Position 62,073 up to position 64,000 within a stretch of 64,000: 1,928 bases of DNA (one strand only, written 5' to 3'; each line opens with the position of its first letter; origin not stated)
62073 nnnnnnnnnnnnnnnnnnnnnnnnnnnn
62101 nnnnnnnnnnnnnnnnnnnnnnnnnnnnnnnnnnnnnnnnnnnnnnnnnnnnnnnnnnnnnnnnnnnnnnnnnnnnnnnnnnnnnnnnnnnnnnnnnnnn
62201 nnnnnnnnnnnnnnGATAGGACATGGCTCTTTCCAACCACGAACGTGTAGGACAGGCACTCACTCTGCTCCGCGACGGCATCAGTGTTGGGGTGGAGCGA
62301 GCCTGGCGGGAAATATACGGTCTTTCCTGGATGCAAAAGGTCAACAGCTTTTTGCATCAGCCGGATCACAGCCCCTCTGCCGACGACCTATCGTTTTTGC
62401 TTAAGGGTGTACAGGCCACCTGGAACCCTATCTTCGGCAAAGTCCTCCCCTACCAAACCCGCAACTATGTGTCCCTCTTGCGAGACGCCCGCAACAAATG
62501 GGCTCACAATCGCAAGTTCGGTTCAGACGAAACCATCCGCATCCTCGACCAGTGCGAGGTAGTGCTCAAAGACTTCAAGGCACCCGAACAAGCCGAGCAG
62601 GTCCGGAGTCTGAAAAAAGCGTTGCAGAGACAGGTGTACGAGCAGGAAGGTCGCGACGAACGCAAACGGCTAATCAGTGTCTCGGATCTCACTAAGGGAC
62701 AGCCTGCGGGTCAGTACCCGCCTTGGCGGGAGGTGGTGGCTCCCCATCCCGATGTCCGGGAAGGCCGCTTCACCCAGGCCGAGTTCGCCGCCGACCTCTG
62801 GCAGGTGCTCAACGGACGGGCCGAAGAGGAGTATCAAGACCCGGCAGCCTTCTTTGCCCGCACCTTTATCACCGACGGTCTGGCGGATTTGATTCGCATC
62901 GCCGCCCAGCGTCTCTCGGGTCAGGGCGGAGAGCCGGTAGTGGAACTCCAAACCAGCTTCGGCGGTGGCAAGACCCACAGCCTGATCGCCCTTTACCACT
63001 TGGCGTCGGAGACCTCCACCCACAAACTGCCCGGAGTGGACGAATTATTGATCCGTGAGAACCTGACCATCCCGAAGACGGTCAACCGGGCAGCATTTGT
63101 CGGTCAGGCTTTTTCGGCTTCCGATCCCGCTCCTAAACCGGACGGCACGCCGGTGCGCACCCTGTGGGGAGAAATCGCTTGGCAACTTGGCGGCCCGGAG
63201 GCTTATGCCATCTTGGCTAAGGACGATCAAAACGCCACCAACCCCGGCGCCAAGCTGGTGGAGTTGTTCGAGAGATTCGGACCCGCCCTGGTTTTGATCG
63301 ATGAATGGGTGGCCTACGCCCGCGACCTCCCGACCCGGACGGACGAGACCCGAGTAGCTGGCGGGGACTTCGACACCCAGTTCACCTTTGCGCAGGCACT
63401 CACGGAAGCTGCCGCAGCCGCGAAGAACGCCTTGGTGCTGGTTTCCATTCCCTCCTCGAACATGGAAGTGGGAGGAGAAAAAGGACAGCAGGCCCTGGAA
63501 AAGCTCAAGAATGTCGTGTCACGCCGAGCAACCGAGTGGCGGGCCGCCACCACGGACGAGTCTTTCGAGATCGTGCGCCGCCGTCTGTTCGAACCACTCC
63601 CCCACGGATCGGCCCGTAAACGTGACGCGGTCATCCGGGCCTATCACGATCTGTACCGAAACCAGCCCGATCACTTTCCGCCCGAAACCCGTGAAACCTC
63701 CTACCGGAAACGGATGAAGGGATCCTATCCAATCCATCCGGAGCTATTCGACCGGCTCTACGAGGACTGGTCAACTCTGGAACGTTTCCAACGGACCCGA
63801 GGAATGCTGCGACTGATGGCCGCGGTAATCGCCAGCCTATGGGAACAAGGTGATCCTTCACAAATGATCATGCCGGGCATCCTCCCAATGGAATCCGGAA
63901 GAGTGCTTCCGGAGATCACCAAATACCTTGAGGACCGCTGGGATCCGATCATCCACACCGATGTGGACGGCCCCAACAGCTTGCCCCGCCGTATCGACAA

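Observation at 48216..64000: Defense island with sharply lower GC begins right after the nucleoside-phosphorylase gene and runs past the window end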

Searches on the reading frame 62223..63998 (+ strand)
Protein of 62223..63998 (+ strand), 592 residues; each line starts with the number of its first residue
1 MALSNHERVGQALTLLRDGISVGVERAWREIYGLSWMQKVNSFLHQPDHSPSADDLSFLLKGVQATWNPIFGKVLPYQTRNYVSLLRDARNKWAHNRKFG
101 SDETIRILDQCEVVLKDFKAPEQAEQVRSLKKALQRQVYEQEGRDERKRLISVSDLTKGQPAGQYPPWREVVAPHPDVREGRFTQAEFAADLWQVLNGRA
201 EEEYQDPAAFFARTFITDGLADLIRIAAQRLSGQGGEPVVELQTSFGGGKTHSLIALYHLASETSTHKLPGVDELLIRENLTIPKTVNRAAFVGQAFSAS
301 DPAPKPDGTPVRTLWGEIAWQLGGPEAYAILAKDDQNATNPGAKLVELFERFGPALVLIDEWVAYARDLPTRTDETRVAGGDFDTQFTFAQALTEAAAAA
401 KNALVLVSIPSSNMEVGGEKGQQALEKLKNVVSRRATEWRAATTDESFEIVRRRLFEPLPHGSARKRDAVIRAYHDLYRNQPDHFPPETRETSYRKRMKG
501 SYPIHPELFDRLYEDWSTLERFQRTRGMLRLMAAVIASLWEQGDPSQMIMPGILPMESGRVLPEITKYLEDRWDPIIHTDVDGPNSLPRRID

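Call 7: search_protein_families(library=padloc, proteins=[window:62223-63998:+], max_evalue=0.001)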
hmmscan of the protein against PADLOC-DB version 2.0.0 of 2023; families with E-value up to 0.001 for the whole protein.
window:62223-63998:+ (592 aa): 2 families
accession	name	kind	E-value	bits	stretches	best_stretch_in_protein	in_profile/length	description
PDLC00662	HmaC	-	4e-177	589.3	1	167-592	5-426/941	AAA+ ATPase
PDLC02192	DUF499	-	1.5e-32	110.4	1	206-546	34-353/1022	-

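Call 8: search_protein_families(library=pfam, proteins=[window:62223-63998:+], max_evalue=1)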
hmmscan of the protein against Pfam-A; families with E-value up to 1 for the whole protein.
window:62223-63998:+ (592 aa): 2 families
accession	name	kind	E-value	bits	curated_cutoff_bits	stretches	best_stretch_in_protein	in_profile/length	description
PF04465.17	DUF499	-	2.5e-22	79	23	1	307-562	46-294/1024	Protein of unknown function (DUF499)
PF18731.6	HEPN_Swt1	-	1.7e-19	70.6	27.5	1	11-116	1-112/115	Swt1-like HEPN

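Call 40: search_protein_families(library=ncbifam, proteins=[window:62223-63998:+], max_evalue=0.01)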
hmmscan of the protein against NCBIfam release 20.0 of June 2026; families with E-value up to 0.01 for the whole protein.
window:62223-63998:+ (592 aa): 1 family
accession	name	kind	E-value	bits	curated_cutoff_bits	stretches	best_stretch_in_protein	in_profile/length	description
NF042962.1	DUF499_antiphage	equivalog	1.9e-37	128.8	1200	1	204-542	32-348/1025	anti-phage-associated DUF499 domain-containing protein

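Call 59: search_solved_structures(query=window:62223-63998:+, max_evalue=0.01)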
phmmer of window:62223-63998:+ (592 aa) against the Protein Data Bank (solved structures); distinct sequences matched with E-value up to 0.01: 0.
